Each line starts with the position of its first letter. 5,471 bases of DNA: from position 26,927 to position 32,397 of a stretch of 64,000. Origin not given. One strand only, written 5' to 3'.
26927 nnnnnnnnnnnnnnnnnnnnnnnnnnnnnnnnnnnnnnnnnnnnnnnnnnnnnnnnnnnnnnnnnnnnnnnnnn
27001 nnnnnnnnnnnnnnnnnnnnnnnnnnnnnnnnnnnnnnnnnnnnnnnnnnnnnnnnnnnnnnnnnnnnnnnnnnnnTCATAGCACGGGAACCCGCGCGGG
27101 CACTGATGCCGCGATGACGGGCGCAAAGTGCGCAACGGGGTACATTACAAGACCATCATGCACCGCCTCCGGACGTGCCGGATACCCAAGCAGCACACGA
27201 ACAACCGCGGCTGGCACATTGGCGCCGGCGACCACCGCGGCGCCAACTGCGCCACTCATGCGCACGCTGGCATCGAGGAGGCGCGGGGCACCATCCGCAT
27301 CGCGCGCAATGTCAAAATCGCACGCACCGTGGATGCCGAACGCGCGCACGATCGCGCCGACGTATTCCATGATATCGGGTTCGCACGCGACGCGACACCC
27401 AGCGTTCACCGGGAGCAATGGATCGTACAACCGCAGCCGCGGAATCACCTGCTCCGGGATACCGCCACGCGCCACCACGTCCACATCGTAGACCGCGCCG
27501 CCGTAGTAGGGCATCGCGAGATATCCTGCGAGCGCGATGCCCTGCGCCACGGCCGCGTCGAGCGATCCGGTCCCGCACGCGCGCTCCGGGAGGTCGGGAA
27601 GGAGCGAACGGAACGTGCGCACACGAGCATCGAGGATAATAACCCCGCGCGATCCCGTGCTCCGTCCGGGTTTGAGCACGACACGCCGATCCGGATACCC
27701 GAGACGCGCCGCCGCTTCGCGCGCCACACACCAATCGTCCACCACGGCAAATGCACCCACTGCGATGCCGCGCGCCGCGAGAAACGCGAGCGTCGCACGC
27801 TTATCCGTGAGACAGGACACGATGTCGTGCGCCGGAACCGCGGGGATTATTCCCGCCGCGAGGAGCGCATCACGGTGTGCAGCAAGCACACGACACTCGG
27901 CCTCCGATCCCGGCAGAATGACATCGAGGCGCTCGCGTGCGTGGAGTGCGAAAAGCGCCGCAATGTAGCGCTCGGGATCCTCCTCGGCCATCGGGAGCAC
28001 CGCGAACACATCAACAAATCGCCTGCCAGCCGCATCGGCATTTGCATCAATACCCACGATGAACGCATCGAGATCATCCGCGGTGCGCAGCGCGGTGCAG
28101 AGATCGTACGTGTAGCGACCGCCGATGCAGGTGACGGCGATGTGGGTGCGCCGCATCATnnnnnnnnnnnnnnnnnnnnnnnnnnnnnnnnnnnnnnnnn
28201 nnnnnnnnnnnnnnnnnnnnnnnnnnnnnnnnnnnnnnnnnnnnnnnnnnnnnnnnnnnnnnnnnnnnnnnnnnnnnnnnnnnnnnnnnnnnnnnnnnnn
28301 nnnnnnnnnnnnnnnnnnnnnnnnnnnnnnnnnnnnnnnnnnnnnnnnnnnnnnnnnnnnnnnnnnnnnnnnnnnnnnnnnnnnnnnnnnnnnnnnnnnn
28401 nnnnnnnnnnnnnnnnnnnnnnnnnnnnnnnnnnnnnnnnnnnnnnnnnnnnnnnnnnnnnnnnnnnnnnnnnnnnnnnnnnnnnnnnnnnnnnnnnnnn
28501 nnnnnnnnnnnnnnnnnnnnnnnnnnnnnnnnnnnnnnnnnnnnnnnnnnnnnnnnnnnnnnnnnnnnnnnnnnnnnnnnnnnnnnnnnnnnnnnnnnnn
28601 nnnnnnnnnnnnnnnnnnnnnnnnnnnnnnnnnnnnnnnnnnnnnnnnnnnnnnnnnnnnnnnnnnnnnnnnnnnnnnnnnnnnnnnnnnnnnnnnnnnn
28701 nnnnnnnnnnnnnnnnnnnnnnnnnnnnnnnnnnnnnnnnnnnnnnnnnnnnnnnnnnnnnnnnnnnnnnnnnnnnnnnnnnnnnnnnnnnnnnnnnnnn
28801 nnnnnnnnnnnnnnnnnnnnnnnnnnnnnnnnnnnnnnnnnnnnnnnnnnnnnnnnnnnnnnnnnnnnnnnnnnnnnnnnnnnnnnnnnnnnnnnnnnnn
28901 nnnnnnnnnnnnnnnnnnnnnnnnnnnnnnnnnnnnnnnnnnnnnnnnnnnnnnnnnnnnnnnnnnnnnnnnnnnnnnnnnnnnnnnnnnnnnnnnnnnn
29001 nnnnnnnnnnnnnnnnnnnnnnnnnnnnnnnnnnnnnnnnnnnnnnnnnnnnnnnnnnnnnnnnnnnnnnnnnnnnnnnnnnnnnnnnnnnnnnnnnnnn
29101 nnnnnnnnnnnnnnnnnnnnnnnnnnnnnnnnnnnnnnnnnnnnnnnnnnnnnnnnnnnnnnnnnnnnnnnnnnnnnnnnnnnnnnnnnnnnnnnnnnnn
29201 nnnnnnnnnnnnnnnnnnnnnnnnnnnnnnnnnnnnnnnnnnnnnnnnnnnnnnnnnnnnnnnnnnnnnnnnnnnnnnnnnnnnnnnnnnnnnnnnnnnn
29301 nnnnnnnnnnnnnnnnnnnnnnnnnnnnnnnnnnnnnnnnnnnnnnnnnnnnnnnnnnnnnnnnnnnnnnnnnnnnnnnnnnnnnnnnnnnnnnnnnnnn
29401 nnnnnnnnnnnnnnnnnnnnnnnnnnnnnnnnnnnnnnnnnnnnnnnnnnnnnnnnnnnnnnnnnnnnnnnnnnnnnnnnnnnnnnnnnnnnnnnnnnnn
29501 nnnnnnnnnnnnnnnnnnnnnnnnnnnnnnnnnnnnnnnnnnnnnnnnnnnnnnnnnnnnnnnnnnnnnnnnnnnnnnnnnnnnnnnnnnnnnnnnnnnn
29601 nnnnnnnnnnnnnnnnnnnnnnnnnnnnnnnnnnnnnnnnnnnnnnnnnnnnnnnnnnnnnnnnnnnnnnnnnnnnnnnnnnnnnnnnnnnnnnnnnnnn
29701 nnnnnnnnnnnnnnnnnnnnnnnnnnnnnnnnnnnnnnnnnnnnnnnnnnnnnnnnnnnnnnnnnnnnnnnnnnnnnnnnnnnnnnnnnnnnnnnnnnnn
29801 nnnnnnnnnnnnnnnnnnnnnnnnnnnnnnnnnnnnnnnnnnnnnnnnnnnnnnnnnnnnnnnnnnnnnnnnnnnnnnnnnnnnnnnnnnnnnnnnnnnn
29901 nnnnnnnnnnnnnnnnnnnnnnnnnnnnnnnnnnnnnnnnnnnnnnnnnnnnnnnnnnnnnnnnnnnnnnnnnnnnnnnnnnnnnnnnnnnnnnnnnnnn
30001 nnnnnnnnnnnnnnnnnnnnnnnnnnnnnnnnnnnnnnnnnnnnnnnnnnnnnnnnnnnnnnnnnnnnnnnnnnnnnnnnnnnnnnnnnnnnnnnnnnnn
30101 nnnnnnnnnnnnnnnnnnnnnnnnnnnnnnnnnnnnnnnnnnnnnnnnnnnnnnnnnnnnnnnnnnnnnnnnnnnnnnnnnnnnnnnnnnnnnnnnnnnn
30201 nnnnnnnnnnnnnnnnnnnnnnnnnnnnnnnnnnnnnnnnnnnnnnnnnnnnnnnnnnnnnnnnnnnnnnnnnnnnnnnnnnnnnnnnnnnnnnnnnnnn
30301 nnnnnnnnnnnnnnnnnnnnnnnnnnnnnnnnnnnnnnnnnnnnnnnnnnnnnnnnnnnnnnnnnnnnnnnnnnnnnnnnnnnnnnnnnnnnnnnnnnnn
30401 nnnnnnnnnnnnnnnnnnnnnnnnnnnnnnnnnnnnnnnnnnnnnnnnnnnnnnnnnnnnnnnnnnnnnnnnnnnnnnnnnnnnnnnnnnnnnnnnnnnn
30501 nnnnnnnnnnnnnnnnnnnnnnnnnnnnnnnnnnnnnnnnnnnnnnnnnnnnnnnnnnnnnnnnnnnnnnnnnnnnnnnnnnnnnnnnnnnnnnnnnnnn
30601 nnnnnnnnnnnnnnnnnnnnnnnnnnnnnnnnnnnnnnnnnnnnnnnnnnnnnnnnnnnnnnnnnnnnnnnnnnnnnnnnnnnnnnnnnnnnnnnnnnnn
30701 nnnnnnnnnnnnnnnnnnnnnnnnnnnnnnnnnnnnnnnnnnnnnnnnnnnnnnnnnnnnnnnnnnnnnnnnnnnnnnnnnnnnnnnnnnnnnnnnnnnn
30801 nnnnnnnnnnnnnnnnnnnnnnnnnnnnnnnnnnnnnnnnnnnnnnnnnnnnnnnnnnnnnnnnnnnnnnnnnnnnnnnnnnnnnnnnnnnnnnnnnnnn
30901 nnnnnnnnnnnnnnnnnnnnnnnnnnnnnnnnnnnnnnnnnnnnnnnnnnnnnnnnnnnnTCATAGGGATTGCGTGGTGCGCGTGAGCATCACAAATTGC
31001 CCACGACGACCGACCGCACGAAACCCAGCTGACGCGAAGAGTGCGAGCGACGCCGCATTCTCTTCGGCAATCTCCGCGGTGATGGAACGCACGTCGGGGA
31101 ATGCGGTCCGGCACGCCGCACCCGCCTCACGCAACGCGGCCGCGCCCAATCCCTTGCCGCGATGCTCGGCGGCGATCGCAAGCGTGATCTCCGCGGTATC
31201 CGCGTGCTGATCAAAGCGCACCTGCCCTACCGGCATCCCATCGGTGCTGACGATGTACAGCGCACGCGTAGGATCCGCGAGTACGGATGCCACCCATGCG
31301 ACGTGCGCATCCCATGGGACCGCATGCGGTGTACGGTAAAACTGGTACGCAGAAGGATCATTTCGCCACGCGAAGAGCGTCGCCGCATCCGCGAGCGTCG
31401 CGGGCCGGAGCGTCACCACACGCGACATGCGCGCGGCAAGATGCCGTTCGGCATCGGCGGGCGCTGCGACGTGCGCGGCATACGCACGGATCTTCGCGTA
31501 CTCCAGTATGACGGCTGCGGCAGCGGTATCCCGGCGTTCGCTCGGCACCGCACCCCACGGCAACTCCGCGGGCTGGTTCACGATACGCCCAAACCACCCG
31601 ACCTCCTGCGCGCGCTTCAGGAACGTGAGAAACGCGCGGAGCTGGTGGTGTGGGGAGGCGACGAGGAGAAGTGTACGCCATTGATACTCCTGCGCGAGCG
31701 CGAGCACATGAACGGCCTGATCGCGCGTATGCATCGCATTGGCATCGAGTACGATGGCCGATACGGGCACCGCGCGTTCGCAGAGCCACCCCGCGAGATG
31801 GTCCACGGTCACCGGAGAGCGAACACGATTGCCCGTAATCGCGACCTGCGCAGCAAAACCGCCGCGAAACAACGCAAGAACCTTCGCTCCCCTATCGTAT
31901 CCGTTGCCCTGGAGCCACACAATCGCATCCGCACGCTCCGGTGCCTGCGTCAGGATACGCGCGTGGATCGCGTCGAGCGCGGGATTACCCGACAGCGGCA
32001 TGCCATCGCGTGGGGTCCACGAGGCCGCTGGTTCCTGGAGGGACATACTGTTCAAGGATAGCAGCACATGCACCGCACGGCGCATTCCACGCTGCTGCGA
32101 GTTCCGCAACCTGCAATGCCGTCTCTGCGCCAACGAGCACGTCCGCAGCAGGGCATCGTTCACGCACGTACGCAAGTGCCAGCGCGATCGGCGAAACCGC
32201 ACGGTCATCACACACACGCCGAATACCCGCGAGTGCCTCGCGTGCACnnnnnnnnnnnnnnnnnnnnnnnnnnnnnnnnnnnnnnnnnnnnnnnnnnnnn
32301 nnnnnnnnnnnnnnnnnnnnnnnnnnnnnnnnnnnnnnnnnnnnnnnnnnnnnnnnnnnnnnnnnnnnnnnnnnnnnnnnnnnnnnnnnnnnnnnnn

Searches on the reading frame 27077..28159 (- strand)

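Call 7: search_protein_families(library=pfam, proteins=[window:27077-28159:-], max_evalue=0.001)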
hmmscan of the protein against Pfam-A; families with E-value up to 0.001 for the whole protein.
window:27077-28159:- (360 aa): 2 families
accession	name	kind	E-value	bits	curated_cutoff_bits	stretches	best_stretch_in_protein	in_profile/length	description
PF15632.11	ATPgrasp_Ter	-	7.3e-14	52.1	29.1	1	213-334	5-120/131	ATP-grasp in the biosynthetic pathway with Ter operon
PF21360.3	PylC-like_N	-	8.9e-06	26.2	27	1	7-105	1-94/96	PylC-like, N-terminal domain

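Call 31: search_protein_families(library=ncbifam, proteins=[window:27077-28159:-], max_evalue=0.001)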
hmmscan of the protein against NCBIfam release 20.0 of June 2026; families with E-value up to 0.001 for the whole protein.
window:27077-28159:- (360 aa): 8 families
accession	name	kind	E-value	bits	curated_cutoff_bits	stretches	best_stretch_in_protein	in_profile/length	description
NF009402.0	PRK12767.1-1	equivalog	1.6e-28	99.5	218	1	5-178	3-169/329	carbamoyl phosphate synthase-like protein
NF009404.0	PRK12767.1-3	equivalog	1.4e-13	50.5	316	1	8-139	4-132/344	carbamoyl phosphate synthase-like protein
NF009405.0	PRK12767.1-4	equivalog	5e-11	42.1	390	1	9-174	5-161/320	carbamoyl phosphate synthase-like protein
NF009403.0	PRK12767.1-2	equivalog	7.4e-08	31.9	286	1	31-177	21-163/342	carbamoyl phosphate synthase-like protein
NF005315.0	PRK06849.1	equivalog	2.5e-07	30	406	1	47-176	46-171/389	hypothetical protein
NF009406.0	PRK12767.1-5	equivalog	2.8e-07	29.9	271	0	63-171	57-162/327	carbamoyl phosphate synthase-like protein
NF005543.0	PRK07206.1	subfamily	7.3e-05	21.6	302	0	105-179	94-168/416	hypothetical protein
TIGR02144.1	LysX_arch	equivalog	0.00027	20.1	275.6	1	75-175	45-138/281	lysine biosynthesis protein LysX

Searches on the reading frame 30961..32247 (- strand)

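Call 7: search_protein_families(library=pfam, proteins=[window:30961-32247:-], max_evalue=0.001)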
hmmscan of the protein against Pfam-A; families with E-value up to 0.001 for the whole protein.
window:30961-32247:- (428 aa): 5 families
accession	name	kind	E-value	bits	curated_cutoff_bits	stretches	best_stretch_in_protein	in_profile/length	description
PF13302.13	Acetyltransf_3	-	2e-17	64.6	25.4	1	278-410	2-138/138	Acetyltransferase (GNAT) domain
PF00583.31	Acetyltransf_1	-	3.7e-11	43.7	20.7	1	301-409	5-116/116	Acetyltransferase (GNAT) family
PF02698.23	DUF218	-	3.7e-10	40.3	27.6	1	107-250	1-131/133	DUF218 domain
PF13523.12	Acetyltransf_8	-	3.7e-09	36.8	27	1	286-413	4-141/145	Acetyltransferase (GNAT) domain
PF13508.13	Acetyltransf_7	-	4.2e-07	30.7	27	1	329-410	4-83/84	Acetyltransferase (GNAT) domain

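Call 31: search_protein_families(library=ncbifam, proteins=[window:30961-32247:-], max_evalue=0.001)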
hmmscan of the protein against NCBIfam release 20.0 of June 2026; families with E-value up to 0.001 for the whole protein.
window:30961-32247:- (428 aa): 5 families
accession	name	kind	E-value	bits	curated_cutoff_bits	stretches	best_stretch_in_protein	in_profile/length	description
TIGR03585.1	PseH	equivalog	3.2e-13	50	93.1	1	282-423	5-147/156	UDP-4-amino-4,6-dideoxy-N-acetyl-beta-L-altrosamine N-acetyltransferase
TIGR01575.1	rimI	equivalog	9.9e-08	32.2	86.4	1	307-418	12-121/132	ribosomal protein S18-alanine N-acetyltransferase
NF040503.1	resist_ArsN1a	equivalog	1.8e-06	27.8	170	1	351-414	77-138/159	arsinothricin resistance N-acetyltransferase ArsN1 family A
NF000225.3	AAC_6p_Strep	exception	4.3e-05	23.5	250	1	319-415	32-130/156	aminoglycoside 6'-N-acetyltransferase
TIGR02406.1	ectoine_EctA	equivalog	0.00026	21.1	120.6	1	356-407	72-121/157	diaminobutyrate acetyltransferase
